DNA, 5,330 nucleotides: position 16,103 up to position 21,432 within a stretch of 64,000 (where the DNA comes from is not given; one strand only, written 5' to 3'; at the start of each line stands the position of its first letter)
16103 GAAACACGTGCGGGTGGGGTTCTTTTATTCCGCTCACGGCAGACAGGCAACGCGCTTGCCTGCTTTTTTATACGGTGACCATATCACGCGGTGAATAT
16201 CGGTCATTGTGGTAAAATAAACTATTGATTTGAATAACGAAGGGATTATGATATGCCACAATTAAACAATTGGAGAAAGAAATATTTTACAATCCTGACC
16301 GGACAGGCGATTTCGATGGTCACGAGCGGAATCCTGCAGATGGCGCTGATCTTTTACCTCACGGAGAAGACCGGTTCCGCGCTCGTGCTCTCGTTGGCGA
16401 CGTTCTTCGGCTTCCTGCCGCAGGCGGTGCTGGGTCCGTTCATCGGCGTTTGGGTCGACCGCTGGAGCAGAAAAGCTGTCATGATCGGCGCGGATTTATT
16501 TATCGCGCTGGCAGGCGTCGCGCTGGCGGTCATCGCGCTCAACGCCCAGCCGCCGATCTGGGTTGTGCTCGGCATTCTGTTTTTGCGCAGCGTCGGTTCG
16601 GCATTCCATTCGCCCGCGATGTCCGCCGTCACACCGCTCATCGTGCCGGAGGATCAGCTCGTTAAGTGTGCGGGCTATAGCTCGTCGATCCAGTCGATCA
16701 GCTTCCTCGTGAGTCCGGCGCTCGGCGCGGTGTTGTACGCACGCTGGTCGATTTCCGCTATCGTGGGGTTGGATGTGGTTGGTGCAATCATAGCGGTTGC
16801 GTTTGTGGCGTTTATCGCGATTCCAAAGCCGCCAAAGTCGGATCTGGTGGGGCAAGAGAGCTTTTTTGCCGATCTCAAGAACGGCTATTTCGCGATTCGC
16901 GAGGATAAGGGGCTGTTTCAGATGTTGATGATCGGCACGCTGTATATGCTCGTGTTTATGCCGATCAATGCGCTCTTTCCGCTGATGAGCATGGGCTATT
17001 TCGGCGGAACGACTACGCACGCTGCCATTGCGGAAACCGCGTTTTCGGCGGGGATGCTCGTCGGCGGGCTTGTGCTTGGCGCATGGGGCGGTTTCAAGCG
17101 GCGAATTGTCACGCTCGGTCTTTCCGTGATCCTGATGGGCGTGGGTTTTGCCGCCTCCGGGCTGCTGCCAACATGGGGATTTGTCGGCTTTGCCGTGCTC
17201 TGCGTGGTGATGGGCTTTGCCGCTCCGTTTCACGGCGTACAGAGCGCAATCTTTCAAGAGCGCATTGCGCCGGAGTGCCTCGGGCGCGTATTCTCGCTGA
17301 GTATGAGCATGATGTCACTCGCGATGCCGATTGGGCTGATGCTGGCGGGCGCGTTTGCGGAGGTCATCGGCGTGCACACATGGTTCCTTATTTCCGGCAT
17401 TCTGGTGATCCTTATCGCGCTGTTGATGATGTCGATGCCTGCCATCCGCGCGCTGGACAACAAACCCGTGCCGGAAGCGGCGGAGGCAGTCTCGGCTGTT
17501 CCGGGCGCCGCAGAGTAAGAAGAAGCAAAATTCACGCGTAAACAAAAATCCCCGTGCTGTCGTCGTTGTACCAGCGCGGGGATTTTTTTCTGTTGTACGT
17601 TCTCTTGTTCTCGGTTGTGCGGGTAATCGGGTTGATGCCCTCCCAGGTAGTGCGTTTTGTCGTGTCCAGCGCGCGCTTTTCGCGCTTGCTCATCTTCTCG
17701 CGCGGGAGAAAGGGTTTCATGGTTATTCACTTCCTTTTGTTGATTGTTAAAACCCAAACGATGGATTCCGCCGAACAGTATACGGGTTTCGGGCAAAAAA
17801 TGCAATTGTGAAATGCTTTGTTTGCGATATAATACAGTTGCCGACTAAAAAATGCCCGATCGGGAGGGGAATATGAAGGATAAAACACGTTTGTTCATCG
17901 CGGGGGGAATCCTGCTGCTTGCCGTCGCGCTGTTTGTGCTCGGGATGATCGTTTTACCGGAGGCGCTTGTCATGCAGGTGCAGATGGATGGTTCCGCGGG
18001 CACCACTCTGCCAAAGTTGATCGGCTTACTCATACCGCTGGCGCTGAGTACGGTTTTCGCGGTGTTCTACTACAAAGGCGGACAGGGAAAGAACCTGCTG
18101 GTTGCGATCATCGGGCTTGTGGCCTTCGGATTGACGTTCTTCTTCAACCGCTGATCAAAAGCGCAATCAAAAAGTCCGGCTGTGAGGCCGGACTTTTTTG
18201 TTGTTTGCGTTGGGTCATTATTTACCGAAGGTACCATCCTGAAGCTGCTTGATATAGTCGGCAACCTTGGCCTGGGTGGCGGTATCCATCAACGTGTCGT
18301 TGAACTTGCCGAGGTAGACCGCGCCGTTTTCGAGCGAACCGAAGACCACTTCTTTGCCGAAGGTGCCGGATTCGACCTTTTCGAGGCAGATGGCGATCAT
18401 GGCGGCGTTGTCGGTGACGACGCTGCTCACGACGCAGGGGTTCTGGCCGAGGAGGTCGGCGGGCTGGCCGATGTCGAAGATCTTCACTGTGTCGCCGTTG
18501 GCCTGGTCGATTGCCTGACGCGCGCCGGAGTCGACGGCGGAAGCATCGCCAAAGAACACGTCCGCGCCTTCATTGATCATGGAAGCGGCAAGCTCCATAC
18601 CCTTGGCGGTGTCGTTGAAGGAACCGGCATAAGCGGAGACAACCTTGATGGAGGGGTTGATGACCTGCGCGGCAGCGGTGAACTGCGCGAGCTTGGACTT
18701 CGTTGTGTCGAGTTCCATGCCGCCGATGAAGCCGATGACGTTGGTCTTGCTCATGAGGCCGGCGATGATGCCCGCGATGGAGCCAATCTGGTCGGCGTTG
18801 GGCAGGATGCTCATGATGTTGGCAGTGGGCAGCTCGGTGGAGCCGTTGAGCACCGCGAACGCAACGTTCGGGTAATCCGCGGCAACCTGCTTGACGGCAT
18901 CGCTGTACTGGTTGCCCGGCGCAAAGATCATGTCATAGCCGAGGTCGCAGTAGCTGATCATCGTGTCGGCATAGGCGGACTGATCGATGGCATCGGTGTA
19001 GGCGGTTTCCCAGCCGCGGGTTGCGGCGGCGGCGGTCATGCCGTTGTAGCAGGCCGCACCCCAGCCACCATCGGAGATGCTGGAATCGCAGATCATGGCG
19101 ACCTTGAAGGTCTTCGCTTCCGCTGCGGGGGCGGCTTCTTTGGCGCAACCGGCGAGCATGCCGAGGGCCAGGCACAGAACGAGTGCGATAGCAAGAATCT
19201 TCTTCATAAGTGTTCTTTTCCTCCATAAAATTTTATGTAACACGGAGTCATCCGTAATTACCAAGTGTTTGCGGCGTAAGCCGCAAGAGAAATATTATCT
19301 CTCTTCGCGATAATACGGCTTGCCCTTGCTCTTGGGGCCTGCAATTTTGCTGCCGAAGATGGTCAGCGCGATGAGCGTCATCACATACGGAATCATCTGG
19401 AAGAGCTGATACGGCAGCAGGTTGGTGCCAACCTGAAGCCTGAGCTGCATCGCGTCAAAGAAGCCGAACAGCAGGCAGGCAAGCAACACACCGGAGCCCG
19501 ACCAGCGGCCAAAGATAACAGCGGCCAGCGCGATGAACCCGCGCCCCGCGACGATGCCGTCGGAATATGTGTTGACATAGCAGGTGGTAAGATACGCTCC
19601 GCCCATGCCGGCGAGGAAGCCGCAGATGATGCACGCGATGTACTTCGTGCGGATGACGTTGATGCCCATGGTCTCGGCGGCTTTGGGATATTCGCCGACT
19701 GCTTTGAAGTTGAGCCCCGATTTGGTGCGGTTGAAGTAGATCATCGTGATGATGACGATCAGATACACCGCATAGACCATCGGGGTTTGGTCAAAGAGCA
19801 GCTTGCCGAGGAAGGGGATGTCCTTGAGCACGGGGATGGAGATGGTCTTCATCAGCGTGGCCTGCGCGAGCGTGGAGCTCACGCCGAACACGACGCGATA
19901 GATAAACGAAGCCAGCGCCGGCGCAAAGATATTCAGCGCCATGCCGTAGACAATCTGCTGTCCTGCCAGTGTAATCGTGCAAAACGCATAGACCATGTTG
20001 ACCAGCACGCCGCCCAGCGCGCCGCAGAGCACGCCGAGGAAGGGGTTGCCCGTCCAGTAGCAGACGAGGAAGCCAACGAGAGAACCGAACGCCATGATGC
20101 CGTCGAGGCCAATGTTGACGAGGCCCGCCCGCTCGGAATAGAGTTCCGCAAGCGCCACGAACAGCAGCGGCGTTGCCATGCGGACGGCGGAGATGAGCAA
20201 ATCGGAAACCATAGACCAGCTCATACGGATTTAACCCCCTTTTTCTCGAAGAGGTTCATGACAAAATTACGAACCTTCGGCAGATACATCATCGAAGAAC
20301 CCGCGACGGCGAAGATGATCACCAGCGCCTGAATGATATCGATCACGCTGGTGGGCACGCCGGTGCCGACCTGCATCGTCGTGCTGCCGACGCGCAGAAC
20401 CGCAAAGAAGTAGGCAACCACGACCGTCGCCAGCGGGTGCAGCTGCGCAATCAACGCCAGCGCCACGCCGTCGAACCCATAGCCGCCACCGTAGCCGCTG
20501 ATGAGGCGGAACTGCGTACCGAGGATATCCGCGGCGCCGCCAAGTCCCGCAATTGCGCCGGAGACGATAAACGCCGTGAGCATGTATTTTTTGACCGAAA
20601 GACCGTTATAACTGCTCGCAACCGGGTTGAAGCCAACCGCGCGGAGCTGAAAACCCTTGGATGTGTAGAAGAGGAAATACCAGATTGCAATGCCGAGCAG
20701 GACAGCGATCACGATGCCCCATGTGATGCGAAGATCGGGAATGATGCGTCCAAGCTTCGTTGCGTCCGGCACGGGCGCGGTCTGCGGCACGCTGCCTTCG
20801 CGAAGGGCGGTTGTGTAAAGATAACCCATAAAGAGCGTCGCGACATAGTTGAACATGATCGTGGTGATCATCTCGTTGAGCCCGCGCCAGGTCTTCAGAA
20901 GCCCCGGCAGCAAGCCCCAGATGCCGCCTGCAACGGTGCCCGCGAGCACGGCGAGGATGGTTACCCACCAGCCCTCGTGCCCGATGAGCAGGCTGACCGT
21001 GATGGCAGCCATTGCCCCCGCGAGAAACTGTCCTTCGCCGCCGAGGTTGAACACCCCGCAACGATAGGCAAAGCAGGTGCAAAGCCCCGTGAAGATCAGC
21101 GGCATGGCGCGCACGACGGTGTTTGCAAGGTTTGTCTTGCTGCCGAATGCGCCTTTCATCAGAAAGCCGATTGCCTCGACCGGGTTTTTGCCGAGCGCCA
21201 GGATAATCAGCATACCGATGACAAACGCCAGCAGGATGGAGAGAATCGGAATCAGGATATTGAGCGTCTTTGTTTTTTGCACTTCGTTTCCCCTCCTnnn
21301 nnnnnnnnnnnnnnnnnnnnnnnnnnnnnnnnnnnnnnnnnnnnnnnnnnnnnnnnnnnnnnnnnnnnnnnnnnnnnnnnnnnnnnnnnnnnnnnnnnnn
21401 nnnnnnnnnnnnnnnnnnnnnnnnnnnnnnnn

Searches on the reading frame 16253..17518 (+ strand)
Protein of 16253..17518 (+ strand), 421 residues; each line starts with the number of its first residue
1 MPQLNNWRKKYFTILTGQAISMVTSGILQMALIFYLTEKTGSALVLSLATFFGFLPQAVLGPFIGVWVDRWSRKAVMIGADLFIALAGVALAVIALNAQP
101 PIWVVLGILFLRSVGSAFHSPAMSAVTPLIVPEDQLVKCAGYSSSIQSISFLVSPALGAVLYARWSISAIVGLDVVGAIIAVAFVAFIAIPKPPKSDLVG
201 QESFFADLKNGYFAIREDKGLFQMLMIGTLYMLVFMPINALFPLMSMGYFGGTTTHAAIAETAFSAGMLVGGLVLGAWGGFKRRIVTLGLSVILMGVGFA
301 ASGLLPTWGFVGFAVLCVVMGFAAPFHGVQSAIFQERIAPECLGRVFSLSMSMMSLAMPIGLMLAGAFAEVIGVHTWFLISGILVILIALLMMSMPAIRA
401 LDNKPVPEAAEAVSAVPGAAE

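Call 42: search_protein_families(library=pfam, proteins=[window:16253-17518:+])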
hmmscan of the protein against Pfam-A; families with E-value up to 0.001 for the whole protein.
window:16253-17518:+ (421 aa): 2 families
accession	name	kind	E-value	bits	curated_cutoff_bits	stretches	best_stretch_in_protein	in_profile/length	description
PF07690.21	MFS_1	-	5.8e-35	121.3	33.4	2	15-250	2-232/347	Major Facilitator Superfamily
PF05977.19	MFS_3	-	1.6e-16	60.3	27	1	12-405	12-405/524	Transmembrane secretion effector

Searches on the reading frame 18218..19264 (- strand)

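Call 42: search_protein_families(library=pfam, proteins=[window:18218-19264:-])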
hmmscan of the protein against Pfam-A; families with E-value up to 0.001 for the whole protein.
window:18218-19264:- (348 aa): 1 family
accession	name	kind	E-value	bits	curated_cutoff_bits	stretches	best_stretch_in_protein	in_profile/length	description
PF02608.20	Bmp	-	3.5e-44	151.4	24.1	1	54-340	3-290/301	ABC transporter substrate-binding protein PnrA-like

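Call 46: search_protein_families(library=ncbifam, proteins=[window:18218-19264:-])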
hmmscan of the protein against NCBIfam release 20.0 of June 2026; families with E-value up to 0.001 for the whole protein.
window:18218-19264:- (348 aa): 1 family
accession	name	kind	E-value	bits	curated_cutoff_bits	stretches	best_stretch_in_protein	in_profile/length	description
NF047927.1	ABC_BMP_B6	equivalog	3.6e-26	92.1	400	1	54-345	4-296/314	putative B6 ABC transporter substrate-binding protein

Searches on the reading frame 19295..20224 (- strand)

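Call 42: search_protein_families(library=pfam, proteins=[window:19295-20224:-])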
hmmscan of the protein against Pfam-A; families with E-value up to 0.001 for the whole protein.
window:19295-20224:- (309 aa): 1 family
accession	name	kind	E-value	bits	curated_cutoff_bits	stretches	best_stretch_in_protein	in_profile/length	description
PF02653.21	BPD_transp_2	-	1.1e-31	110.4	26.8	1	11-287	3-269/269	Branched-chain amino acid transport system / permease component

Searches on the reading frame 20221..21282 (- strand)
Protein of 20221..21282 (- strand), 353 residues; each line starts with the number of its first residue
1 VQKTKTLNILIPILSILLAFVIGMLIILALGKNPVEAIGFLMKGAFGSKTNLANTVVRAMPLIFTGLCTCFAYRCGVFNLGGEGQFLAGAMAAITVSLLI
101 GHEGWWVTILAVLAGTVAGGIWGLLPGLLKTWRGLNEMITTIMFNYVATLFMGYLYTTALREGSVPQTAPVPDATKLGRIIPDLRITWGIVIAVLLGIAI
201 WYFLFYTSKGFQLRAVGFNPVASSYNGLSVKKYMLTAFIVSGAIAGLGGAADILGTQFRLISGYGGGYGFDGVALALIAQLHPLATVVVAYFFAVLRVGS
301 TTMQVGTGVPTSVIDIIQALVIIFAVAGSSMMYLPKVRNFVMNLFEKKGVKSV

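Call 42: search_protein_families(library=pfam, proteins=[window:20221-21282:-])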
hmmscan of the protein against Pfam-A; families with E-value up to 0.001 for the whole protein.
window:20221-21282:- (353 aa): 1 family
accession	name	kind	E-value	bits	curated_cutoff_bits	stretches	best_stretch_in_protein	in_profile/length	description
PF02653.21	BPD_transp_2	-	2.8e-39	135.3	26.8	1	52-326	2-269/269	Branched-chain amino acid transport system / permease component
